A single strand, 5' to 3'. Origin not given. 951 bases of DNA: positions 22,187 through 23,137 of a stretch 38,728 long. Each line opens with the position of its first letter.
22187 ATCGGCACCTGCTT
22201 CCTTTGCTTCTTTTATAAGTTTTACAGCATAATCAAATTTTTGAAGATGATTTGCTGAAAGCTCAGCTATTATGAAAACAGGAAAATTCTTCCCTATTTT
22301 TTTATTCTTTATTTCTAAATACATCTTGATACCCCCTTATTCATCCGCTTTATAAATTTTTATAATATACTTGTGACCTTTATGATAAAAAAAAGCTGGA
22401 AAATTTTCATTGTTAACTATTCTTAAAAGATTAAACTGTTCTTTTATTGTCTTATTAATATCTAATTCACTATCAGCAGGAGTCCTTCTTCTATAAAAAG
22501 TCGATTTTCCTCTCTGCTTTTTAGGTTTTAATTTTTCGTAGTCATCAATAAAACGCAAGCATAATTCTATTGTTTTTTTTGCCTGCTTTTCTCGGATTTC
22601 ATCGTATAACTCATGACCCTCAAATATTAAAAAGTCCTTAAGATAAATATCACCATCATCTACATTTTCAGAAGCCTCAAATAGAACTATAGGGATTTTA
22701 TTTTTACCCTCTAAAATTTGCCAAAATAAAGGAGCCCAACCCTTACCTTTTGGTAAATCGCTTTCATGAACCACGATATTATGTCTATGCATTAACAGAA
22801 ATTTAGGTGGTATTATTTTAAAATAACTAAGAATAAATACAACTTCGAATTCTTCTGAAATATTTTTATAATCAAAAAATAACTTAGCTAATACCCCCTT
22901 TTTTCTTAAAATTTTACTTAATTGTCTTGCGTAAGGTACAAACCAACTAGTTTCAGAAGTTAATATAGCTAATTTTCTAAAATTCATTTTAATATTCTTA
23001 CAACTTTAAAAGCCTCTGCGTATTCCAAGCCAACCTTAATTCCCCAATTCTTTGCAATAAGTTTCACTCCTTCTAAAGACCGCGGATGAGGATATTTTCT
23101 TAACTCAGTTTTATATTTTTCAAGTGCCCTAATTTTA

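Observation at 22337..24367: PseH-less pseudaminic acid pathway: a formyltransferase-like / PIG-L deacetylase / formyltransferase-like triad occupies the acetyltransferase slot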

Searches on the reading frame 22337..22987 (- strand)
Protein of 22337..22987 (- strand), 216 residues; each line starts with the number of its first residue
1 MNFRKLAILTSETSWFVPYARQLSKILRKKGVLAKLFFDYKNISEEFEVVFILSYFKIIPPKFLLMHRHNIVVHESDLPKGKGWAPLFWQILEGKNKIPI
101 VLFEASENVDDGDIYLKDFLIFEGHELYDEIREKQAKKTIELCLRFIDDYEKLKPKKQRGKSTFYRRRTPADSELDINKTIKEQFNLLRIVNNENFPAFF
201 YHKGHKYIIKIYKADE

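Call 3: search_protein_families(library=pfam, proteins=[window:22337-22987:-], max_evalue=0.01)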
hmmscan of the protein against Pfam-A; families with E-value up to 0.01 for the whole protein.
window:22337-22987:- (216 aa): 1 family
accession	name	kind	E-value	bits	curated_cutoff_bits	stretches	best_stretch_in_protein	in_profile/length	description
PF00551.24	Formyl_trans_N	-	8.7e-10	39.1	26.1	1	46-135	79-169/181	Formyl transferase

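Call 4: search_protein_families(library=ncbifam, proteins=[window:22337-22987:-], max_evalue=0.01)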
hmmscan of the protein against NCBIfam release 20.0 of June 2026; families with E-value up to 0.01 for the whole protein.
window:22337-22987:- (216 aa): 4 families
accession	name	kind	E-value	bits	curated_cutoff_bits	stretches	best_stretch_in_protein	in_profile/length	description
NF005998.1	PRK08125.1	equivalog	8.9e-15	54.1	777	1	47-209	76-242/649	bifunctional UDP-4-amino-4-deoxy-L-arabinose formyltransferase/UDP-glucuronic acid oxidase ArnA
NF005414.0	PRK06988.1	equivalog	3.9e-14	52.3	316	1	48-210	79-245/311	formyltransferase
TIGR00460.1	fmt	equivalog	5.4e-14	52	201.5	1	47-215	80-249/315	methionyl-tRNA formyltransferase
NF005755.0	PRK07579.1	equivalog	2.3e-08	34.2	238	1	41-206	60-230/245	dTDP-4-amino-4,6-dideoxyglucose formyltransferase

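Call 6: search_solved_structures(query=window:22337-22987:-, max_evalue=1, show_alignments=2)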
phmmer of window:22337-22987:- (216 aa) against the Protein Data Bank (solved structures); distinct sequences matched with E-value up to 1: 49.
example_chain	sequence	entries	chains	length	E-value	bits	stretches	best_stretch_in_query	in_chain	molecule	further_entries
1zgh_A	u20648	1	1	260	2.1e-12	50.7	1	43-210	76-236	Methionyl-tRNA formyltransferase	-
4iqf_A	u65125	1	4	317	6.9e-09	39.2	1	43-192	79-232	Methionyl-tRNA formyltransferase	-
3tqq_A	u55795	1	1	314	1.4e-08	38.2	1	43-206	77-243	Methionyl-tRNA formyltransferase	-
4yfv_A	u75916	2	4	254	5.8e-08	36.2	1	37-211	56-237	VioF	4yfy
5uin_A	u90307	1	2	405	3.4e-07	33.7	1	50-190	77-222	Formyltransferase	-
5uij_A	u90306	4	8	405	4.5e-07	33.3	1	50-190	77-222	Formyltransferase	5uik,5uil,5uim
6pih_A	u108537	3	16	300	4.9e-07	33.1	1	48-207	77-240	Bifunctional polymyxin resistance protein ArnA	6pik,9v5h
1yrw_A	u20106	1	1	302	5e-07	33.1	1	48-207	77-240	protein ArnA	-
2bln_A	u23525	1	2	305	5.1e-07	33.1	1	48-207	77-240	PROTEIN YFBG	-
5j63_A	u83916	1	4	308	5.2e-07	33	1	48-207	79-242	Bifunctional polymyxin resistance protein ArnA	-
4nv1_C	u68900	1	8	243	6.5e-07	32.7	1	65-202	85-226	Formyltransferase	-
8gjh_A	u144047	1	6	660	1.5e-06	31.5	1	49-209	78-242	Bifunctional polymyxin resistance protein ArnA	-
1z7e_A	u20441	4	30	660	2.3e-06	30.9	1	48-207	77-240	protein ArnA | Bifunctional polymyxin resistance protein ArnA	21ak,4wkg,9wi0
6v2t_A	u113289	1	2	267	2.1e-05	27.8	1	36-207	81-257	dTDP-4-amino-4,6-dideoxyglucose formyltransferase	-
5vyt_A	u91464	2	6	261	2.3e-05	27.7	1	48-178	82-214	Gdp-mannose 4,6-dehydratase / gdp-4-amino-4,6-dideoxy-d-mannose formyltransferase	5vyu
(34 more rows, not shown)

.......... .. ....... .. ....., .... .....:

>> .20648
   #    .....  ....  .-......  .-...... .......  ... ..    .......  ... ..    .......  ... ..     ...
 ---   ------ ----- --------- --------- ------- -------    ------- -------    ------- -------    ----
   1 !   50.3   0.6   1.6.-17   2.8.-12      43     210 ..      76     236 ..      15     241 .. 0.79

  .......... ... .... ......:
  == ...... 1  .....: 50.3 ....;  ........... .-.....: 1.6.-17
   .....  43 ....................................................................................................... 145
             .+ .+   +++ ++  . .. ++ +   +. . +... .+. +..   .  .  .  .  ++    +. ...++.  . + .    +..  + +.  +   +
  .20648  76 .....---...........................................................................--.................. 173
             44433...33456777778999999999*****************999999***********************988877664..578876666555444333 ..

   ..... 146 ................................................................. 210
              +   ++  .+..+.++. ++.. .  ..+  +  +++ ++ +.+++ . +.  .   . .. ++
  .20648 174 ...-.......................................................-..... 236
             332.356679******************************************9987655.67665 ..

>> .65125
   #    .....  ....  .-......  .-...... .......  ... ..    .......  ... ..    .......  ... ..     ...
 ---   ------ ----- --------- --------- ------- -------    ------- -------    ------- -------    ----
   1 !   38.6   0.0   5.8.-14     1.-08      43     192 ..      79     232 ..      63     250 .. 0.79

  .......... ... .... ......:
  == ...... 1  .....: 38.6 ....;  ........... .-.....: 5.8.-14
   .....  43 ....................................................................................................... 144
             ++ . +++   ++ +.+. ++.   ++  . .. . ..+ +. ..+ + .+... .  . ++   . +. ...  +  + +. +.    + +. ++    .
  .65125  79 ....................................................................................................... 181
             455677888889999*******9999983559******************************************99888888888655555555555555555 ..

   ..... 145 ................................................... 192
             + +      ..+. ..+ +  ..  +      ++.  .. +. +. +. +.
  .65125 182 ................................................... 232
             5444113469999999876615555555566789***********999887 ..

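Call 31: find_homologous_proteins(query=window:22337-22987:-, max_evalue=0.00001)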
Query window:22337-22987:- (216 aa): 2163 proteins with E <= 0.00001 among 2375 candidates; the best 120 are listed.
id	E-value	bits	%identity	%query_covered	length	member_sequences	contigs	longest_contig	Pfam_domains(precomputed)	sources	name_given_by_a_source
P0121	4.7e-136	470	97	100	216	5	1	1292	PF00551.25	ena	-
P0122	5.7e-136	469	97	100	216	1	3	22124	PF00551.25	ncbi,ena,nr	ncbi:MAG: methionyl-tRNA formyltransferase [Thermotogae bacterium]|nr:methionyl-tRNA formyltransfera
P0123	1.2e-134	465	96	100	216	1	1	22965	PF00551.25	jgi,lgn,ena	-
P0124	7.3e-108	377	77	100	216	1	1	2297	PF00551.25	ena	-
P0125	8.1e-108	377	77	99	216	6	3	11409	PF00551.25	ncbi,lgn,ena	-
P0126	5.7e-106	371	76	100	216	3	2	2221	PF00551.25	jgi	jgi:methionyl-tRNA formyltransferase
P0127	6.0e-106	371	75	100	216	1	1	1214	PF00551.25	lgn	-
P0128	4.9e-105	368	73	100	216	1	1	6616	PF00551.25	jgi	-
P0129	1.7e-103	363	75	99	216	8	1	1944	PF00551.25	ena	-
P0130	3.5e-103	362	73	99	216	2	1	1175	PF00551.25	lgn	-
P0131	3.7e-103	362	74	99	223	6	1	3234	PF00551.25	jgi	jgi:methionyl-tRNA formyltransferase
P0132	4.8e-103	362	73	99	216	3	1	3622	PF00551.25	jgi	-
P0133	6.4e-103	361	73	100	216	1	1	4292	PF00551.25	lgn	-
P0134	8.0e-103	361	74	99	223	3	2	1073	PF00551.25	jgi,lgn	jgi:methionyl-tRNA formyltransferase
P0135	4.6e-102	359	72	100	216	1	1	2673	PF00551.25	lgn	-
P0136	1.3e-100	354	69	99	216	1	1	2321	PF00551.25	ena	-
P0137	8.5e-100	351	73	99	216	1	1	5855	PF00551.25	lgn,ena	-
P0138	5.1e-99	349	71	99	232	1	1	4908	PF00551.25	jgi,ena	-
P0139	3.1e-97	343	67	99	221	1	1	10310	PF00551.25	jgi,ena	-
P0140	9.4e-97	341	71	99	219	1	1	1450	PF00551.25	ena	-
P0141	9.6e-96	338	69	99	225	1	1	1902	PF00551.25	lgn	-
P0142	1.7e-95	337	67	100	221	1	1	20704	PF00551.25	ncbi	-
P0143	7.6e-95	335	67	99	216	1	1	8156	PF00551.25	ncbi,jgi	-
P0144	1.1e-94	334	67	98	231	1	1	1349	PF00551.25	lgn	-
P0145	1.4e-94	334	66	99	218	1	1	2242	PF00551.25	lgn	-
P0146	2.1e-94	333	68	98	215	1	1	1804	PF00551.25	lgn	-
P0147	3.0e-94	333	66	100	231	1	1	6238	PF00551.25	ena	-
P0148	5.6e-94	332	68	99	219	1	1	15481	PF00551.25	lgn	-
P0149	1.0e-93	331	67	99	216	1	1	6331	PF00551.25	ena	-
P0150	1.5e-93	331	64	100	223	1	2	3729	PF00551.25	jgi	jgi:methionyl-tRNA formyltransferase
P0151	2.1e-93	330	65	99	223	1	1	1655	PF00551.25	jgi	jgi:methionyl-tRNA formyltransferase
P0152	2.2e-93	330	66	100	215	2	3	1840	PF00551.25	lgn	-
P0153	3.0e-93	330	68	98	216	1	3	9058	PF00551.25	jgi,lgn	jgi:methionyl-tRNA formyltransferase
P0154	6.5e-93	329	69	97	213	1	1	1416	PF00551.25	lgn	-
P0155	8.9e-93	328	64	100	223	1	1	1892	PF00551.25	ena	-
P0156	8.9e-93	328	68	99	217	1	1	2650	PF00551.25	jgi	jgi:methionyl-tRNA formyltransferase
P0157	9.5e-93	328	69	97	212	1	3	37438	PF00551.25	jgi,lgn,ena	-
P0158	1.2e-92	328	66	99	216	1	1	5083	PF00551.25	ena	-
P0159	1.3e-92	328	65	100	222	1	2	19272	PF00551.25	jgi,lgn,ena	-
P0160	1.4e-92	328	65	100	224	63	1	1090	PF00551.25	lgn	-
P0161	1.5e-92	327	66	99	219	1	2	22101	PF00551.25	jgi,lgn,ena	-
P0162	2.4e-92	327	66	99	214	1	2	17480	PF00551.25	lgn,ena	-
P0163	4.1e-92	326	67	97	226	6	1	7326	PF00551.25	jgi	-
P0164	4.7e-92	326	65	98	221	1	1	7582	PF00551.25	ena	-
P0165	6.2e-92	325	65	99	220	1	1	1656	PF00551.25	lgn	-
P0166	6.9e-92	325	67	100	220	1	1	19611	PF00551.25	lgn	-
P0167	7.6e-92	325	66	97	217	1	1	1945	PF00551.25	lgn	-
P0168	9.0e-92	325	65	100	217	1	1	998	PF00551.25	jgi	jgi:methionyl-tRNA formyltransferase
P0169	9.9e-92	325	64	100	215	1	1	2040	PF00551.25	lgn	-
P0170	1.8e-91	324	67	98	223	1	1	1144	PF00551.25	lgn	-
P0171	4.0e-91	323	65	96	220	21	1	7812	PF00551.25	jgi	jgi:methionyl-tRNA formyltransferase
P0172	4.7e-91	323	66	99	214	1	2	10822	PF00551.25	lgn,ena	-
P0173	4.8e-91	323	64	99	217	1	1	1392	PF00551.25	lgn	-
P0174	1.1e-90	321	65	100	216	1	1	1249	PF00551.25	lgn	-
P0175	1.4e-90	321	65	100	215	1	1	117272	PF00551.25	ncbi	ncbi:MAG: methionyl-tRNA formyltransferase [Candidatus Omnitrophota bacterium]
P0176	1.7e-90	321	64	99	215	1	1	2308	PF00551.25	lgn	-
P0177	1.9e-90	321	65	99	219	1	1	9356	PF00551.25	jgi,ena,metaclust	metaclust:\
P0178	2.0e-90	320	66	99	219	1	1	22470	PF00551.25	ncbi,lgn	-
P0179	2.3e-90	320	63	100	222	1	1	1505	PF00551.25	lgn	-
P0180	2.5e-90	320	67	99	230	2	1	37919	PF00551.25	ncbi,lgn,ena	-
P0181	2.5e-90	320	64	100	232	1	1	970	PF00551.25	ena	-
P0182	2.8e-90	320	66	99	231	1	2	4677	PF00551.25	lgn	-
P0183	4.6e-90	319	62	100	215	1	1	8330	PF00551.25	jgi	jgi:methionyl-tRNA formyltransferase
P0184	5.0e-90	319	62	99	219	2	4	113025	PF00551.25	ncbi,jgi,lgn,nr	ncbi:MAG: methionyl-tRNA formyltransferase [Candidatus Omnitrophica bacterium]|nr:methionyl-tRNA for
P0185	5.9e-90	319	65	100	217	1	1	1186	PF00551.25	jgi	jgi:methionyl-tRNA formyltransferase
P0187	1.1e-89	318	63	99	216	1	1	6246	PF00551.25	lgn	-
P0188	1.1e-89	318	64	99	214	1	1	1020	PF00551.25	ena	-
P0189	2.2e-89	317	64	99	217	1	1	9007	PF00551.25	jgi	jgi:methionyl-tRNA formyltransferase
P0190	2.8e-89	317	61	100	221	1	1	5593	PF00551.25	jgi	-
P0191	3.3e-89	316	62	99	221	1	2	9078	PF00551.25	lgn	-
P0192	4.3e-89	316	63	99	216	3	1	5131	PF00551.25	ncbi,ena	-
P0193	5.3e-89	316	64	98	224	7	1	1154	PF00551.25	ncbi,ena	-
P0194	5.4e-89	316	64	97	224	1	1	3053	PF00551.25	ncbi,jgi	ncbi:MAG: formyltransferase family protein [Planctomycetota bacterium]|jgi:methionyl-tRNA formyltran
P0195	7.5e-89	315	64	99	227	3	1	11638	PF00551.25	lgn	-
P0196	9.4e-89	315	65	99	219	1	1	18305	PF00551.25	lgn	-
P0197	9.9e-89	315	62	99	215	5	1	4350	PF00551.25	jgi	-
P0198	1.4e-88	314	62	99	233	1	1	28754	PF00551.25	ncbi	ncbi:formyltransferase family protein [Candidatus Omnitrophota bacterium]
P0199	2.1e-88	314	64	98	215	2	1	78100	PF00551.25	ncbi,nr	ncbi:methionyl-tRNA formyltransferase [Methanosarcina sp. 1.H.T.1A.1]|nr:methionyl-tRNA formyltransf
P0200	3.6e-88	313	62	99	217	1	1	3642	PF00551.25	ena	-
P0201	4.0e-88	313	62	99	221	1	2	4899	PF00551.25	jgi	-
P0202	4.9e-88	313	64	99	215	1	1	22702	PF00551.25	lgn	-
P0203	5.0e-88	313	64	99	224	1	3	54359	PF00551.25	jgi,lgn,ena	-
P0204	7.5e-88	312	65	100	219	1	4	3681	PF00551.25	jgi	jgi:methionyl-tRNA formyltransferase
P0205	1.1e-87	312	65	99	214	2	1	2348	PF00551.25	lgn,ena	-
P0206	1.3e-87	311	63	97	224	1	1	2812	PF00551.25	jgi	-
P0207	1.4e-87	311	64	100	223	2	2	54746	PF00551.25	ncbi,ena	-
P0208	2.0e-87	311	64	99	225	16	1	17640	PF00551.25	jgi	-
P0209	2.3e-87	310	62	97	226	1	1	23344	PF00551.25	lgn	-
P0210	3.4e-87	310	63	97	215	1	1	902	PF00551.25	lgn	-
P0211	3.9e-87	310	62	99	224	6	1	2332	PF00551.25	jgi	-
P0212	4.1e-87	310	62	100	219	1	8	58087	PF00551.25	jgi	-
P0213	5.3e-87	309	63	98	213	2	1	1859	PF00551.25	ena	-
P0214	5.4e-87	309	62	99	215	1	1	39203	PF00551.25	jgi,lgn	jgi:methionyl-tRNA formyltransferase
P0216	7.1e-87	309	61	98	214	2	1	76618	PF00551.25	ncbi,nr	ncbi:MAG TPA: methionyl-tRNA formyltransferase [Phycisphaerales bacterium]|nr:methionyl-tRNA formylt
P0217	7.1e-87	309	63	99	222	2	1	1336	PF00551.25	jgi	-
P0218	8.0e-87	309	64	98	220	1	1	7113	PF00551.25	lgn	-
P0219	8.7e-87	309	65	99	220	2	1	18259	PF00551.25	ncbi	ncbi:MAG: formyltransferase family protein [Candidatus Omnitrophota bacterium]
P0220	1.3e-86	308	63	99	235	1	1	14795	PF00551.25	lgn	-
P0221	1.4e-86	308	65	97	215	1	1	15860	PF00551.25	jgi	jgi:methionyl-tRNA formyltransferase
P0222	1.5e-86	308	62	100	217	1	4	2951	PF00551.25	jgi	jgi:methionyl-tRNA formyltransferase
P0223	1.6e-86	308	63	99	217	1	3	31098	PF00551.25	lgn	-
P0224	1.7e-86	308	62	99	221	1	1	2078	PF00551.25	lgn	-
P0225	1.9e-86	307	62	97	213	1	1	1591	PF00551.25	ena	-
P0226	2.1e-86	307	61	100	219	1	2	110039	PF00551.25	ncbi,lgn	-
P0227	2.3e-86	307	62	97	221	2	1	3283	PF00551.25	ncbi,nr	ncbi:MAG: hypothetical protein KAV87_23565 [Desulfobacteraceae bacterium]|nr:hypothetical protein [D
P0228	2.3e-86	307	60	100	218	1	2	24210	PF00551.25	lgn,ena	-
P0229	3.0e-86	307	63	99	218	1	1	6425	PF00551.25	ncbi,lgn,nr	ncbi:MAG: formyltransferase family protein [Candidatus Omnitrophica bacterium]|nr:formyltransferase 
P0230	3.8e-86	307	64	96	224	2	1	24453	PF00551.25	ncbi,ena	-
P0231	3.9e-86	306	62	98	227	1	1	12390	PF00551.25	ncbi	-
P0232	4.3e-86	306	66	98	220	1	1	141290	PF00551.25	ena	-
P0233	4.6e-86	306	66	96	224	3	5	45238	PF00551.25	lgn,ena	-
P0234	4.8e-86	306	64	100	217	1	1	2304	PF00551.25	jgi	jgi:methionyl-tRNA formyltransferase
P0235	5.3e-86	306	61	98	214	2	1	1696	PF00551.25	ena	-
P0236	6.3e-86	306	64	99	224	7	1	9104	PF00551.25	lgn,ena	-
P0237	7.5e-86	306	63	99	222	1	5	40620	PF00551.25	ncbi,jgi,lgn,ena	-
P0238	7.6e-86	306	65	95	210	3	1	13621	PF00551.25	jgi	-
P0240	1.3e-85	305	64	98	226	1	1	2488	PF00551.25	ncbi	-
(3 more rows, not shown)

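Call 33: find_related_loci(query=A2, collection=metagenome_contigs, flank=8000)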
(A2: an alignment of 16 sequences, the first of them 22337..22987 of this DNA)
Query A2 (216 aa) in metagenome_contigs; peptide patterns used: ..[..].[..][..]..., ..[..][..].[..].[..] (x = any residue, [..] = any of these).
600 stretches matched a pattern (row limit reached: there are more); 418 encode a relative of the query (tblastn E <= 1e-3); the best 80 are kept; 80 distinct loci.
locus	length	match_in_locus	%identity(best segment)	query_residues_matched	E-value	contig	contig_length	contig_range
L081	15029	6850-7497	100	1-216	4e-144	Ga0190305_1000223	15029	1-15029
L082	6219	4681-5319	73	1-213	2e-104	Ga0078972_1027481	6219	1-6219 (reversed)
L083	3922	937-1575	71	1-213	3e-104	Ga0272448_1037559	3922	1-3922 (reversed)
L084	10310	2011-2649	67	1-213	5e-102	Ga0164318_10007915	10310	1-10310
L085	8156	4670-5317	66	1-216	2e-99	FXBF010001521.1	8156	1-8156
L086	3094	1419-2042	65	6-213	3e-98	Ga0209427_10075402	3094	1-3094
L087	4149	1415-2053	65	1-213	6e-96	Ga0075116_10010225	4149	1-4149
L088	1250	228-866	66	1-213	3e-103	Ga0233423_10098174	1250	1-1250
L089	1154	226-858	64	6-216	2e-101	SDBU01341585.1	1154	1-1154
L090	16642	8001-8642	64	1-214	2e-93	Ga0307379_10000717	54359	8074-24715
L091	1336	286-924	63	1-213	5e-100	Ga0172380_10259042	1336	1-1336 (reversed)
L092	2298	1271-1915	62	1-215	1e-94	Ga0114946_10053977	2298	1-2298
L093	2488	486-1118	64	3-213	1e-93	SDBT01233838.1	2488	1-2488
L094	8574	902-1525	64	6-213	8e-91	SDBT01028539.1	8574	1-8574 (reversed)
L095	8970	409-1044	64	4-215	1e-90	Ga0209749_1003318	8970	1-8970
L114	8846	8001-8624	58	1-211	8e-78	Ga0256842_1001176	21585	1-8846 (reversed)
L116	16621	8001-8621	56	5-214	4e-77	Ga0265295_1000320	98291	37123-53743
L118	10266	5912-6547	56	2-215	3e-76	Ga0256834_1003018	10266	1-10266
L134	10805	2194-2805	55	5-211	2e-73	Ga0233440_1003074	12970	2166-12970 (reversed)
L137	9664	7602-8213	55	5-211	1e-72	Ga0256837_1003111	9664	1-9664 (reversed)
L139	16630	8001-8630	53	2-214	3e-72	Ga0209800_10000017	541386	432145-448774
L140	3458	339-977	52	2-216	5e-72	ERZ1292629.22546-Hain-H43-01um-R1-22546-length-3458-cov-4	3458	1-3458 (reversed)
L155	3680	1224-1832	54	5-211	2e-68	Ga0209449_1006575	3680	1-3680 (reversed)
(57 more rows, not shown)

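Call 42: search_solved_structures(query=A2, max_evalue=10, show_alignments=0)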
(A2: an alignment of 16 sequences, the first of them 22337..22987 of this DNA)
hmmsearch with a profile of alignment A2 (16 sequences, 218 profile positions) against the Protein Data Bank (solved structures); distinct sequences matched with E-value up to 10: 55.
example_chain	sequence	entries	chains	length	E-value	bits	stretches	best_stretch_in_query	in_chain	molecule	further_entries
1zgh_A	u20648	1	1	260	5.3e-15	59.1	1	6-211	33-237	Methionyl-tRNA formyltransferase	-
4iqf_A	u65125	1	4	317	6.4e-12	49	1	53-191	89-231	Methionyl-tRNA formyltransferase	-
8gjh_A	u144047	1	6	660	1.9e-11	47.5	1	48-208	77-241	Bifunctional polymyxin resistance protein ArnA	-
6pih_A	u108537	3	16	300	1.2e-10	44.9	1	48-209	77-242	Bifunctional polymyxin resistance protein ArnA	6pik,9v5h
1yrw_A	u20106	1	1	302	1.2e-10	44.9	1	48-209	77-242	protein ArnA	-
2bln_A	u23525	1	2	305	1.3e-10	44.8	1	48-209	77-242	PROTEIN YFBG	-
5j63_A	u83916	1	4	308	1.3e-10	44.8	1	48-209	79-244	Bifunctional polymyxin resistance protein ArnA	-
1z7e_A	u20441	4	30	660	3.8e-10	43.2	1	48-208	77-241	protein ArnA | Bifunctional polymyxin resistance protein ArnA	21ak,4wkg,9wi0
3tqq_A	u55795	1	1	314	4.2e-09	39.8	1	41-192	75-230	Methionyl-tRNA formyltransferase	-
5uin_A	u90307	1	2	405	3.4e-08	36.9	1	50-190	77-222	Formyltransferase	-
5uij_A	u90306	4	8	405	7.8e-08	35.7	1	50-190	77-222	Formyltransferase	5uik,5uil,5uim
4yfv_A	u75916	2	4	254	1.9e-07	34.4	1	51-211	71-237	VioF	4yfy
4nv1_C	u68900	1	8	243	2.9e-06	30.6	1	71-197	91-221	Formyltransferase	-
5jnf_C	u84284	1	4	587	5.5e-06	29.6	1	40-165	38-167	Linear gramicidin synthase subunit A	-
5vys_A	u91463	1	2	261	6.8e-06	29.3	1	33-172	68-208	Gdp-mannose 4,6-dehydratase / gdp-4-amino-4,6-dideoxy-d-mannose formyltransferase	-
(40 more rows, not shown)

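Call 52: predict_structure(alignment_id=A2)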
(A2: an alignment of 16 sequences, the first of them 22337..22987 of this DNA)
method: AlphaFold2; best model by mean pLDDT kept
length: 216 residues; sequences in the alignment: 16
mean_pLDDT: 89.8   pTM: 0.88
mean pLDDT of the five models: 89.8, 85.7, 85.7, 82.5, 81.7
residues with pLDDT >= 90: 147; 70-90: 54; 50-70: 15; < 50: 0
segments of 3 or more residues with pLDDT < 50: none
pLDDT, mean of each block of 10 residues (from residue 1): 92 96 98 97 98 94 95 83 79 92 84 92 94 97 97 86 71 85 90 84 90 74
secondary structure, 60 per line:
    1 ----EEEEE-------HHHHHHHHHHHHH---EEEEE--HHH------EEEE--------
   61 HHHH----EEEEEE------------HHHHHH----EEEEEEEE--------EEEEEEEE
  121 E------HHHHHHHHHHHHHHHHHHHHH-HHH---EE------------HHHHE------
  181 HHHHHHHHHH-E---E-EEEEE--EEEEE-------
elements in order: E5-9 H17-29 E33-37 E49-52 H61-64 E69-74 H87-92 E97-104 E113-121 H128-148 H170-173 H181-190 E198-202 E205-209
